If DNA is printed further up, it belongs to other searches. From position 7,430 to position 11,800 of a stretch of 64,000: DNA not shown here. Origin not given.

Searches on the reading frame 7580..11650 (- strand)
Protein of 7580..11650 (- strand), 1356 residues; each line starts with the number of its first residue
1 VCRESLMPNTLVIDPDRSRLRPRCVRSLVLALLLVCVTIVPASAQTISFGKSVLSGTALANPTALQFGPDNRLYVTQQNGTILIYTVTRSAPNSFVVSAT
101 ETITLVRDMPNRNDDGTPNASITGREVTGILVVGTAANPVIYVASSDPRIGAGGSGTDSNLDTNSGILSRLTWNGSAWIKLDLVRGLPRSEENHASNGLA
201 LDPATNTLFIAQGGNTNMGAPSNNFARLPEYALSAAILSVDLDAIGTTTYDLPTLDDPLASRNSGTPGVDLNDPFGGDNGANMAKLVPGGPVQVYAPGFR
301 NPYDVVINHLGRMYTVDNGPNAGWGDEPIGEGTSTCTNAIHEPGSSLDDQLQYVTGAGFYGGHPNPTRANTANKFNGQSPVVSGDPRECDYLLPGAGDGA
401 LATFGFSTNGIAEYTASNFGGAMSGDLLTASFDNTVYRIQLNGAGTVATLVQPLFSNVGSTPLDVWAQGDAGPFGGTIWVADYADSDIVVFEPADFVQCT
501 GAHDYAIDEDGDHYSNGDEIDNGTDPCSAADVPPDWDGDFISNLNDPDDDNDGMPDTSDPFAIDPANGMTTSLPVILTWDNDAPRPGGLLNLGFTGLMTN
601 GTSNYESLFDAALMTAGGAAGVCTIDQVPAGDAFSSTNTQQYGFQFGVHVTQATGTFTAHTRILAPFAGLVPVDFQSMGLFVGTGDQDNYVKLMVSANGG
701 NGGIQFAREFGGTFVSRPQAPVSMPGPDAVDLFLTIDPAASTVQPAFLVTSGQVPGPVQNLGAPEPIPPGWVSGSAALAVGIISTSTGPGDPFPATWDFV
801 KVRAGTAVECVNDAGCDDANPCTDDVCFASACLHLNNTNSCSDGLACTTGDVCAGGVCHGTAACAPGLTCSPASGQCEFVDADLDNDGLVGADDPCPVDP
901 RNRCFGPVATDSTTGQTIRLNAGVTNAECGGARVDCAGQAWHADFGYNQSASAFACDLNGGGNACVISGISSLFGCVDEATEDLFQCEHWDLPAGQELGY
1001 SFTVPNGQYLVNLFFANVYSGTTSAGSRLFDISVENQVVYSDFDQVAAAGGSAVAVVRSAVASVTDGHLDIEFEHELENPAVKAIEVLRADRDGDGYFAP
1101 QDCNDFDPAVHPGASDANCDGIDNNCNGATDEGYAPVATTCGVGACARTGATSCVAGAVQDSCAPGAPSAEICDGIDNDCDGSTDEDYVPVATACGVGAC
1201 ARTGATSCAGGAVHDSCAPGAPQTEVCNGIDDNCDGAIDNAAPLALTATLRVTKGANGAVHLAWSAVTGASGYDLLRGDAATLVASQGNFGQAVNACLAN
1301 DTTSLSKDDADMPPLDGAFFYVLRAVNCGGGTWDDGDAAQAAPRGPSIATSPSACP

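Call 8: search_protein_families(library=pfam, proteins=[window:7580-11650:-], max_evalue=0.01)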
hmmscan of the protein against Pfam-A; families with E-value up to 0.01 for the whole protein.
window:7580-11650:- (1356 aa): 4 families
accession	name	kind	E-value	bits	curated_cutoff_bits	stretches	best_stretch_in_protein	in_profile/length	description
PF11721.14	Malectin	-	2.5e-18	67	23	1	928-1080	6-158/163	Malectin domain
PF11617.13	Cu-binding_MopE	-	4.7e-17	62.4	27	3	1102-1132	1-30/30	Putative metal-binding motif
PF12819.13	Malectin_like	-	0.0031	17.3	24.5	1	1000-1087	238-328/331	Malectin-like domain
PF07995.17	GSDH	-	0.0041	16.9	25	0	292-323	173-205/332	Glucose / Sorbosone dehydrogenase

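Call 37: search_protein_families(library=ncbifam, proteins=[window:7580-11650:-], max_evalue=0.00001)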
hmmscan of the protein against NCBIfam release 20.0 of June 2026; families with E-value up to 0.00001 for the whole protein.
window:7580-11650:- (1356 aa): 2 families
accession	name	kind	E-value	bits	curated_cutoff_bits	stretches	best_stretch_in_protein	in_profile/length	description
NF049877.1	GlucurArabfur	equivalog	2.1e-10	38.9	1800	1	928-1086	1064-1227/1400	beta-d-glucuronidase/beta-L-arabinofuranosidase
NF033206.1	ScyE_fam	subfamily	5e-06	26.3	80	0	57-144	5-89/333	ScyD/ScyE family protein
